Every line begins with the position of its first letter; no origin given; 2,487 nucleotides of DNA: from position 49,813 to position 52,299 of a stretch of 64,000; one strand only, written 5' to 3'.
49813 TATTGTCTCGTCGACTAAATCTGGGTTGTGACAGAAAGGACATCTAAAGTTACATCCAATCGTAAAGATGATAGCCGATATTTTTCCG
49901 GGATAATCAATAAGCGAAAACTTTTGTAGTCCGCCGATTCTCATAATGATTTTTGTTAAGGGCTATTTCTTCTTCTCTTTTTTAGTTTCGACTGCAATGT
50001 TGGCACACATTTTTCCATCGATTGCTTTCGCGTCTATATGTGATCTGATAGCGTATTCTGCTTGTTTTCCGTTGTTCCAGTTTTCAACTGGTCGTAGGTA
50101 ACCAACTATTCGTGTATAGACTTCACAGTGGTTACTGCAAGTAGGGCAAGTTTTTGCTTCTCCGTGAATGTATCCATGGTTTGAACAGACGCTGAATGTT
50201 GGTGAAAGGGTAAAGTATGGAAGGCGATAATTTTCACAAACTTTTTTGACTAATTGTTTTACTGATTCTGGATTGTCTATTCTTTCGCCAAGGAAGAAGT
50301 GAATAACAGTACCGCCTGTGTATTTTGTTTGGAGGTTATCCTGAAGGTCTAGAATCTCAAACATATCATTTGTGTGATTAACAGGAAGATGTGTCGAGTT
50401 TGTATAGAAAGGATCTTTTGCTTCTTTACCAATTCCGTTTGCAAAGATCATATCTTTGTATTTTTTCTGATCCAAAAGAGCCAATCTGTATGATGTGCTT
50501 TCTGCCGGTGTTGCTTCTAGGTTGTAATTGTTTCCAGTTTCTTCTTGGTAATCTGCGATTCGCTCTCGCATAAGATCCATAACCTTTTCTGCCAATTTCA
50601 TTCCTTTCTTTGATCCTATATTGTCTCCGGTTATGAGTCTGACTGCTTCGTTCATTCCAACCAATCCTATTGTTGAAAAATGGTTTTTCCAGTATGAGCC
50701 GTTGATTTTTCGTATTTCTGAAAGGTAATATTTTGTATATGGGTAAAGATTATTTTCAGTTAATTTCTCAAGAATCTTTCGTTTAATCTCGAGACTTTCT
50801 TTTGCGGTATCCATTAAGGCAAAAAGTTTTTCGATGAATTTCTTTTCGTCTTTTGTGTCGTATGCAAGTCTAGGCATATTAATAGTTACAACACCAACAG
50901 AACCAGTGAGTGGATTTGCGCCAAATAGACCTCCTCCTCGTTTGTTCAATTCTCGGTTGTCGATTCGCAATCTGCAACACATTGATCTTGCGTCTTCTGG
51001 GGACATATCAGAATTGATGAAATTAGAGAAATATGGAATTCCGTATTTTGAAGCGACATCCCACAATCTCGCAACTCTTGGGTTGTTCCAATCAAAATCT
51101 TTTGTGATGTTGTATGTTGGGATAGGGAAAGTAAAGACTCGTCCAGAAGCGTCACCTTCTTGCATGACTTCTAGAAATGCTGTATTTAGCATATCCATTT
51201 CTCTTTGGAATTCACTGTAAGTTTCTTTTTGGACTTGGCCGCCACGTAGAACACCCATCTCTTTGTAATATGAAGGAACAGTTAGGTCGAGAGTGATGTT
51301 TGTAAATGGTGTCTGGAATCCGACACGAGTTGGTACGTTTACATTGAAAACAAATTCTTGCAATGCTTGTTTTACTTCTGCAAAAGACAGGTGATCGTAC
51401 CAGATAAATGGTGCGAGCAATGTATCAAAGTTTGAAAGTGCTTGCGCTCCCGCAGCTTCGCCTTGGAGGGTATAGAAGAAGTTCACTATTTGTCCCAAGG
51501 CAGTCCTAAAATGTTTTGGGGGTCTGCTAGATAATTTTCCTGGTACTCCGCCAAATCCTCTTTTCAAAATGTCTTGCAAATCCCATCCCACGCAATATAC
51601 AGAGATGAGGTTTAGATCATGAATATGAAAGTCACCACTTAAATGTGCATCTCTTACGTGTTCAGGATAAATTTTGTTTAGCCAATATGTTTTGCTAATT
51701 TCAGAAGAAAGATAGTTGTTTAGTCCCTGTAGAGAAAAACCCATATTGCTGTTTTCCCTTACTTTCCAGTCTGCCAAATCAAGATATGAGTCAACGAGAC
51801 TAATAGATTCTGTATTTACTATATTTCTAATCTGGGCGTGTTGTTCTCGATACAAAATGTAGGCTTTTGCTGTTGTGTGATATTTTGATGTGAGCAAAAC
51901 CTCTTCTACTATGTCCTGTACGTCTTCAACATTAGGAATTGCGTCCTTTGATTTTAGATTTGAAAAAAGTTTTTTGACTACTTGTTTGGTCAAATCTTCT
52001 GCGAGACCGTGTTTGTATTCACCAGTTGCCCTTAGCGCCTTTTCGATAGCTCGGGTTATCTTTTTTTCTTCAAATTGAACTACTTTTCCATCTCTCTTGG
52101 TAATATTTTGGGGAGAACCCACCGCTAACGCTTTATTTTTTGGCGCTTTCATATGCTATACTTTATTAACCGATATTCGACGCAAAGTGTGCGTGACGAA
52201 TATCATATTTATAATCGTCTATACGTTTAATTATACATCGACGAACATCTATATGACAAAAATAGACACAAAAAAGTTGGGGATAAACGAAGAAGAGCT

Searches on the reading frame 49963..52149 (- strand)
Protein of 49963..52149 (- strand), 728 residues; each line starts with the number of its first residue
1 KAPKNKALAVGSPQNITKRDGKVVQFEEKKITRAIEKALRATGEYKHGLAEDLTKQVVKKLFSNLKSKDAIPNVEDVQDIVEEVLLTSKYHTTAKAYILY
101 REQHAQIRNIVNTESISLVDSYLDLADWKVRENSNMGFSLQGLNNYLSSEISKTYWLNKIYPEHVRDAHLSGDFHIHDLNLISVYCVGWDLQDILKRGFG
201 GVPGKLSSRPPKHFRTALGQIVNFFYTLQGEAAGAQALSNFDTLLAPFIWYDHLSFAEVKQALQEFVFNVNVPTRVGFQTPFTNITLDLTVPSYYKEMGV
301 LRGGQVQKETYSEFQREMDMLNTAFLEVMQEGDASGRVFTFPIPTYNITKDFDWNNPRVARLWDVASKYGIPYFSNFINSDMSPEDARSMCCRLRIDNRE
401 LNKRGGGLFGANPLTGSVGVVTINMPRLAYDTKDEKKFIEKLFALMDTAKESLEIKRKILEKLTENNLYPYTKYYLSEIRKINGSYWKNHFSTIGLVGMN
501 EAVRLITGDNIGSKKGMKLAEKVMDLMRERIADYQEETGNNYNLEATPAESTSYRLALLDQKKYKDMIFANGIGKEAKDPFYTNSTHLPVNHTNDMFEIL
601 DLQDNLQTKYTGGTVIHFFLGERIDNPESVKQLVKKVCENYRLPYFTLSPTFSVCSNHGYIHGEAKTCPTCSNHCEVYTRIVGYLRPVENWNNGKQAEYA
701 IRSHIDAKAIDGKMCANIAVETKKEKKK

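Call 39: search_protein_families(library=pfam, proteins=[window:49963-52149:-], max_evalue=0.00001)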
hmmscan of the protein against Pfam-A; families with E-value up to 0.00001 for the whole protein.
window:49963-52149:- (728 aa): 2 families
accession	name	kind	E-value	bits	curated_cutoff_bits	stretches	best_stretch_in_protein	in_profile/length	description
PF13597.11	NRDD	-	9e-200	665.5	26.2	1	132-703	1-560/562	Anaerobic ribonucleoside-triphosphate reductase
PF03477.21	ATP-cone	-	1.7e-21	77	25.8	1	15-105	2-87/88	ATP cone domain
